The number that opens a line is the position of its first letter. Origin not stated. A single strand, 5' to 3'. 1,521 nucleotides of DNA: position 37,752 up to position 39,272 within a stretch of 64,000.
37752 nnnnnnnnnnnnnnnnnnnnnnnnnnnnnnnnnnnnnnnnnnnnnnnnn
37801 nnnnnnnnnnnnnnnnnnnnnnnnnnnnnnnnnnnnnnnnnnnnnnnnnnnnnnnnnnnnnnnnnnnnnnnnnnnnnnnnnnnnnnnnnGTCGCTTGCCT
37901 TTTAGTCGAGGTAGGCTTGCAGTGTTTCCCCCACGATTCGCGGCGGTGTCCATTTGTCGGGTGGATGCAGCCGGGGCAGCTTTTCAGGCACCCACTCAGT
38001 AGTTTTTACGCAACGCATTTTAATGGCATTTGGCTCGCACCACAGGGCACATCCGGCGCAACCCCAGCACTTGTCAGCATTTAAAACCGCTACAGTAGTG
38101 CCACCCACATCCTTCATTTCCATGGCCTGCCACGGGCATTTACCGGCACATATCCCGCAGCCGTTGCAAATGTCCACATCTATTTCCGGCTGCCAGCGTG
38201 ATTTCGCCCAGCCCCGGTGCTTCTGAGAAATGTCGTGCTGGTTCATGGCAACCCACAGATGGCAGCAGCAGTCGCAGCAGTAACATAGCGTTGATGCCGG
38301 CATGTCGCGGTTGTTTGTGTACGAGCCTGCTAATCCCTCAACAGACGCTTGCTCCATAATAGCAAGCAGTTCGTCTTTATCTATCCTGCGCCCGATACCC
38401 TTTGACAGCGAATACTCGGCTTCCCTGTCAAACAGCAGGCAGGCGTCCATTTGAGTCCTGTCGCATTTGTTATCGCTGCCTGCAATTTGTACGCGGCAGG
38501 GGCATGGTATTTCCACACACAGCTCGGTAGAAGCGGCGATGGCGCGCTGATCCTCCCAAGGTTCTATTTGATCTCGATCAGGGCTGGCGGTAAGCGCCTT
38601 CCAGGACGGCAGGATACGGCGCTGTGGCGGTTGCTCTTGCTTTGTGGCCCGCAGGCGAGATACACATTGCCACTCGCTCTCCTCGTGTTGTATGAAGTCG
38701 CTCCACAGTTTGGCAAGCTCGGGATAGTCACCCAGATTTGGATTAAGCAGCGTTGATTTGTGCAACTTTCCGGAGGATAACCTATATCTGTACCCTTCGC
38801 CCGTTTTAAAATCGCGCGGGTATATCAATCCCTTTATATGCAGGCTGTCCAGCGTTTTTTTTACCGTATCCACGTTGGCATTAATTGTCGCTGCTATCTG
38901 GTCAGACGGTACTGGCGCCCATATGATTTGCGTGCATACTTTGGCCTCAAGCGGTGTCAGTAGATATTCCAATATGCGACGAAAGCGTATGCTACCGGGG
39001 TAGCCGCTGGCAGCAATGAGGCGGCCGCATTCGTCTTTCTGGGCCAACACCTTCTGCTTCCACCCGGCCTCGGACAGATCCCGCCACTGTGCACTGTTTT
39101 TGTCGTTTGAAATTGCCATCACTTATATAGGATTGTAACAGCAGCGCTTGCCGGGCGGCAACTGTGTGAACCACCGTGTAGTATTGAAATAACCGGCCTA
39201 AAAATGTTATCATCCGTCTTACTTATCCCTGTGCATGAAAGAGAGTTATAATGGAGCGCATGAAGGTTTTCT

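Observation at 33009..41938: TetR regulator - giant fused activase/HgdB-like protein - wHTH/Fe-S protein - Pat-like ACD-GNAT enzyme: an uncharacterised acyl-CoA-centred neighbourhood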

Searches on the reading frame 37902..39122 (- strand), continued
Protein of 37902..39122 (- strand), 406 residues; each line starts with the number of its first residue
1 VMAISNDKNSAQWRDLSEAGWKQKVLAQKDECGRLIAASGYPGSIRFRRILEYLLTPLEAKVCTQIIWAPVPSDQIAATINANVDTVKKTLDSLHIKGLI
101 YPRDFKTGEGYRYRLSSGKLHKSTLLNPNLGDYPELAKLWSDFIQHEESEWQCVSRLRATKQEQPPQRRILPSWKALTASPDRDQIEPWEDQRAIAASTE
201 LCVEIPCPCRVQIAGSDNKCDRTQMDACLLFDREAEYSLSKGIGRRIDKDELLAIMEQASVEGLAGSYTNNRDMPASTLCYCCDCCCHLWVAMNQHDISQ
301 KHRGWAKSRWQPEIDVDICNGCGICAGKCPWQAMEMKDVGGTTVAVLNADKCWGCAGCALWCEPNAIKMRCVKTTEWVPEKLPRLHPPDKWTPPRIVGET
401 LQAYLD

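Call 60: fold_search(model_id=the predicted structure, library=pdb)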
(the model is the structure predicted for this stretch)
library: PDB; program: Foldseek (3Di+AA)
matches with E <= 10: 1178; with E <= 0.001: 0
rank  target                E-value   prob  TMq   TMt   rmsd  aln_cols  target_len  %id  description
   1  7bkd_A                2.0e-03  1.00  0.16  0.10   5.9        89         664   31  Formate dehydrogenase - heterodisulfide reductase - formylmethanofuran dehydrogenase complex from Methanospirillum hun (released 2021-09-29)
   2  7bkb_A                2.2e-03  1.00  0.16  0.10   7.2        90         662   30  Formate dehydrogenase - heterodisulfide reductase - formylmethanofuran dehydrogenase complex from Methanospirillum hun (released 2021-09-29)
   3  5odc_A                6.8e-03  1.00  0.14  0.09   3.4        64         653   31  Heterodisulfide reductase / [NiFe]-hydrogenase complex from Methanothermococcus thermolithotrophicus at 2.3 A resoluti (released 2017-08-30)
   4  5odh_A                6.8e-03  1.00  0.16  0.10   8.9        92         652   23  Heterodisulfide reductase / [NiFe]-hydrogenase complex from Methanothermococcus thermolithotrophicus soaked with heter (released 2017-08-30)
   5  5odi_A                1.1e-02  1.00  0.14  0.09   4.2        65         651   31  Heterodisulfide reductase / [NiFe]-hydrogenase complex from Methanothermococcus thermolithotrophicus cocrystallized wi (released 2017-08-30)
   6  5t5i_F                2.3e-02  1.00  0.14  0.17   4.5        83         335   30  TUNGSTEN-CONTAINING FORMYLMETHANOFURAN DEHYDROGENASE FROM METHANOTHERMOBACTER WOLFEII, ORTHORHOMBIC FORM AT 1.9 A (released 2016-10-19)
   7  8oh5_B                2.5e-02  0.98  0.14  0.10  15.9       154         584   16  Cryo-EM structure of the electron bifurcating transhydrogenase StnABC complex from Sporomusa Ovata (state 2) (released 2023-09-13)
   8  7q4v_B                2.8e-02  1.00  0.14  0.09   1.8        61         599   31  Electron bifurcating hydrogenase - HydABC from A. woodii (released 2023-02-22)
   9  9bp5_B                2.8e-02  0.99  0.14  0.10  15.9       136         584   20  Structure of electron bifurcating Nfn-ABC holoenzyme from Caldicellulosiruptor saccharolyticus (released 2025-03-05)
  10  8a5e_B                3.2e-02  0.97  0.14  0.13  15.5       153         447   18  Cryo-EM structure of the electron bifurcating Fe-Fe hydrogenase HydABC complex from Acetobacterium woodii in the reduc (released 2023-02-22)
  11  5t5i_N                3.5e-02  1.00  0.14  0.17   3.9        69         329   32  TUNGSTEN-CONTAINING FORMYLMETHANOFURAN DEHYDROGENASE FROM METHANOTHERMOBACTER WOLFEII, ORTHORHOMBIC FORM AT 1.9 A (released 2016-10-19)
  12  5t61_j                3.7e-02  1.00  0.17  0.19   5.2        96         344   28  TUNGSTEN-CONTAINING FORMYLMETHANOFURAN DEHYDROGENASE FROM METHANOTHERMOBACTER WOLFEII, TRICLINIC FORM AT 2.55 A (released 2016-10-19)
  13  5t5m_F                5.0e-02  1.00  0.15  0.17   4.5        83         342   30  TUNGSTEN-CONTAINING FORMYLMETHANOFURAN DEHYDROGENASE FROM METHANOTHERMOBACTER WOLFEII, TRIGONAL FORM AT 2.5 A. (released 2016-10-19)
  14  5t61_R                5.5e-02  1.00  0.14  0.16   3.8        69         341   32  TUNGSTEN-CONTAINING FORMYLMETHANOFURAN DEHYDROGENASE FROM METHANOTHERMOBACTER WOLFEII, TRICLINIC FORM AT 2.55 A (released 2016-10-19)
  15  5t61_X                5.8e-02  1.00  0.17  0.19   5.3        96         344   27  TUNGSTEN-CONTAINING FORMYLMETHANOFURAN DEHYDROGENASE FROM METHANOTHERMOBACTER WOLFEII, TRICLINIC FORM AT 2.55 A (released 2016-10-19)
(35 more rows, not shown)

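Call 67: search_protein_representatives(alignment_id=A4)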
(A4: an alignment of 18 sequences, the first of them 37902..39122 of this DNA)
Query: 18 sequences, 408 profile positions. Proteins with E-value up to 0.001 (for the whole library): 24990; up to 1e-10: 3521; up to 1e-30: 844. The best 150 are listed.
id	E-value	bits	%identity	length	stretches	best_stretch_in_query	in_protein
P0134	5.7e-166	568.9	-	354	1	8-357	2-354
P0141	1.3e-121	422.7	-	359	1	26-396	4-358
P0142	1.9e-111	389.3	-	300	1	85-377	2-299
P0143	3.6e-101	355.4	-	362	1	28-380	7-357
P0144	1.8e-98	346.5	-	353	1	23-379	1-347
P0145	5.0e-98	345.1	-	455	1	21-390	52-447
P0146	5.2e-97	341.7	-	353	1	24-380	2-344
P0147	1.5e-96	340.2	-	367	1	23-384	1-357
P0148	2.4e-95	336.3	-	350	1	23-380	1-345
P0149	3.8e-92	325.7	-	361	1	23-379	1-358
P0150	7.5e-92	324.7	-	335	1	26-377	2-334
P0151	1.4e-91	323.8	-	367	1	23-376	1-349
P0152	2.6e-91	322.9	-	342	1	23-378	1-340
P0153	5.5e-91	321.9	-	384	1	23-379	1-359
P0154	1.9e-90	320.1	-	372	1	26-381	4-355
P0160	7.0e-85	301.8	-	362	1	23-378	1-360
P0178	2.8e-71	257.0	-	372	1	19-383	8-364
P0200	8.4e-65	235.6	-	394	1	36-392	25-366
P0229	5.7e-61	223.0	-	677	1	36-385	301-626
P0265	1.2e-57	212.0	-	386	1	36-382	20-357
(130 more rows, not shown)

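Call 68: list_cluster_members(proteins=[P0141, P0143, P0145, P0147, P0153, P0160, P0178, P0200, P0229, P0265])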
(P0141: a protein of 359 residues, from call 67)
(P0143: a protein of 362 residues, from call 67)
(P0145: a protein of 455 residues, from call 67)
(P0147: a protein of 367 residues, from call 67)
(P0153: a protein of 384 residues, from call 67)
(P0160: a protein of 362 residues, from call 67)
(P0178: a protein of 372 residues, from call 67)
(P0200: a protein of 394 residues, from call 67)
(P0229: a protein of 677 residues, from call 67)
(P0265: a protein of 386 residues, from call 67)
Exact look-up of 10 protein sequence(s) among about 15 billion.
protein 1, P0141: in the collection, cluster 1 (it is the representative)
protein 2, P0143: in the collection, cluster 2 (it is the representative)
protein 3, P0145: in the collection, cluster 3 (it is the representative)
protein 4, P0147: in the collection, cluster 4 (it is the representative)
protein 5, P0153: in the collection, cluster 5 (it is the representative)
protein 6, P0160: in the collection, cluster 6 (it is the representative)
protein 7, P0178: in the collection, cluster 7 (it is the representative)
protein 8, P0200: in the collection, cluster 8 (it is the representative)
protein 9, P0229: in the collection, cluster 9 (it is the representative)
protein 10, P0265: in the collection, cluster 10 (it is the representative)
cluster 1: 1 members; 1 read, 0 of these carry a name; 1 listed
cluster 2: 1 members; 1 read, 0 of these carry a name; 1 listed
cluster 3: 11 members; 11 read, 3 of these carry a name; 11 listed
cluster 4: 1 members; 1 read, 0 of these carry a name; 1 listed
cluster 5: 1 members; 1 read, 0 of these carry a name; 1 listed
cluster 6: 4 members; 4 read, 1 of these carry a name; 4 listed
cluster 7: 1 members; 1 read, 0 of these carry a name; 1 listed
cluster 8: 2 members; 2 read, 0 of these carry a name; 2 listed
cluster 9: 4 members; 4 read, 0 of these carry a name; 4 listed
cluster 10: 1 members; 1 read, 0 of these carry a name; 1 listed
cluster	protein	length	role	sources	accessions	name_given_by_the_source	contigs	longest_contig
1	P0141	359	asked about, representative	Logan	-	-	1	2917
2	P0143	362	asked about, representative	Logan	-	-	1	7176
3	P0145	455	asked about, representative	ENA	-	-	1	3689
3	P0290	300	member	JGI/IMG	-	NAD-dependent dihydropyrimidine dehydrogenase PreA subunit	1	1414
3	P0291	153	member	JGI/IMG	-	NAD-dependent dihydropyrimidine dehydrogenase PreA subunit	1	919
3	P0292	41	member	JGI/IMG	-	hypothetical protein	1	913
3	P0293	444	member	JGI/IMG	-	-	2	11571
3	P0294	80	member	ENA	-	-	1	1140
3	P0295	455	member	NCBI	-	-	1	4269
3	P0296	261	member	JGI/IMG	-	-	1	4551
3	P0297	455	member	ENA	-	-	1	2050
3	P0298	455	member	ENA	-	-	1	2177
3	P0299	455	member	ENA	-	-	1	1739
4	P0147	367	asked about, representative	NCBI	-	-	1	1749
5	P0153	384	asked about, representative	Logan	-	-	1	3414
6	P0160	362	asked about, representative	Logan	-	-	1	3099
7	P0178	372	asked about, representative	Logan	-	-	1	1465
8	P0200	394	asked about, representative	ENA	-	-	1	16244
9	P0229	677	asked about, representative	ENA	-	-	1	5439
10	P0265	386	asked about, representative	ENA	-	-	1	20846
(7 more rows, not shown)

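Call 89: find_encoding_contigs(protein=P0143, flank=6000, max_places=2)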
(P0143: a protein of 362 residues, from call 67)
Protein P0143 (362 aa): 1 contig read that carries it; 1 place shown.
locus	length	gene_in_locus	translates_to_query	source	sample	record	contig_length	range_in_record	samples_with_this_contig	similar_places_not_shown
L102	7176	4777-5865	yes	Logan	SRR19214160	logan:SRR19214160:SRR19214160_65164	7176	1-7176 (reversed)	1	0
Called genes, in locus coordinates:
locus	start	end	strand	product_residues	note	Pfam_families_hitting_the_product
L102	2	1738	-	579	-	?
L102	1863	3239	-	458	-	PF01565:FAD_binding_4, PF02913:FAD-oxidase_C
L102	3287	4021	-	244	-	PF01168:Ala_racemase_N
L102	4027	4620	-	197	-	PF02545:Maf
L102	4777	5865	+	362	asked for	PF00037:Fer4 (faint), PF12838:Fer4_7 (weak), PF13187:Fer4_9, PF13237:Fer4_10 (weak), PF14697:Fer4_21 (weak)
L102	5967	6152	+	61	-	-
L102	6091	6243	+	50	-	-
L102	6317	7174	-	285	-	?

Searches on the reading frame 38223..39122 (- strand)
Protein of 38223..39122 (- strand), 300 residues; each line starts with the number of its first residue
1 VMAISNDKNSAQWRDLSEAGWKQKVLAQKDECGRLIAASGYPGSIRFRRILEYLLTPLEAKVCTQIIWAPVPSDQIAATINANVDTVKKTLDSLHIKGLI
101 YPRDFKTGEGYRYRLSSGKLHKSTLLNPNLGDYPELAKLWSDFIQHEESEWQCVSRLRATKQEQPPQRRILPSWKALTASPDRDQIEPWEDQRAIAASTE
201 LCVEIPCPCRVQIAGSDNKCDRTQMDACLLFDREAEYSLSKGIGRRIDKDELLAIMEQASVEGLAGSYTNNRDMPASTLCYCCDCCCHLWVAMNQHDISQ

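Call 51: search_protein_families(library=pfam, proteins=[window:38223-39122:-], max_evalue=10)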
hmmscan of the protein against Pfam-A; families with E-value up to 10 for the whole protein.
window:38223-39122:- (300 aa): 1 family
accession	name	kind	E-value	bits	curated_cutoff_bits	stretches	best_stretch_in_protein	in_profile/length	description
PF17782.7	DprA_WH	-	0.036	14.5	22.9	1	55-100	10-55/61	DprA winged helix domain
